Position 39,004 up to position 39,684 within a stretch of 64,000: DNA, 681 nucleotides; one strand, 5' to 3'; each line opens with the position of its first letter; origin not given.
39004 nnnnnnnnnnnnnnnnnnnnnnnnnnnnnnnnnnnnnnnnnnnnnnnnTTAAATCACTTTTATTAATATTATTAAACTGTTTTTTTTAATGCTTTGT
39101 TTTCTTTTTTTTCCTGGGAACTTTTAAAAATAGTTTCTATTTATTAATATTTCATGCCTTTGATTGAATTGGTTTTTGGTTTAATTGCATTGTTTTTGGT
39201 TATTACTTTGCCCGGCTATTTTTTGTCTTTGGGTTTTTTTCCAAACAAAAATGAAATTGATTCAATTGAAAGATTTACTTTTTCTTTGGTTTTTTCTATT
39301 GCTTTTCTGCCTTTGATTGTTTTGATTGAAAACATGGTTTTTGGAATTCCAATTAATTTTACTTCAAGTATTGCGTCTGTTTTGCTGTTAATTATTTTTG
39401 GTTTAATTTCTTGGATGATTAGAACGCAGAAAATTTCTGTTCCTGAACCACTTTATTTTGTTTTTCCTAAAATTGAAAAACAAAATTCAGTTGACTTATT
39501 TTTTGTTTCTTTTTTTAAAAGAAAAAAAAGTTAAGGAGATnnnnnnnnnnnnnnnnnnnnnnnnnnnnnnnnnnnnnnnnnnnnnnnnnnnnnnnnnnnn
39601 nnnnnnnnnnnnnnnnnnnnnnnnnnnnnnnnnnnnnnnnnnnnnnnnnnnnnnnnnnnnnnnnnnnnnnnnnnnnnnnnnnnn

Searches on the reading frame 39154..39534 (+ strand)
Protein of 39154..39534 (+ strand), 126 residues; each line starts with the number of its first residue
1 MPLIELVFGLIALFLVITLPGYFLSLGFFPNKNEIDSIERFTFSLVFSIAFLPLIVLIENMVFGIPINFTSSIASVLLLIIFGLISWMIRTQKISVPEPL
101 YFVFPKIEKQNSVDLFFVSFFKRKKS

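Call 21: search_protein_families(library=pfam, proteins=[window:39154-39534:+], max_evalue=0.001)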
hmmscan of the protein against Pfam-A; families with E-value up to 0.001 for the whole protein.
window:39154-39534:+ (126 aa): 1 family
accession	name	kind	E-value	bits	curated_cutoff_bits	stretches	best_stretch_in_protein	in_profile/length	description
PF07760.16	DUF1616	-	2.8e-09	37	31.6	1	10-98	25-124/307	Protein of unknown function (DUF1616)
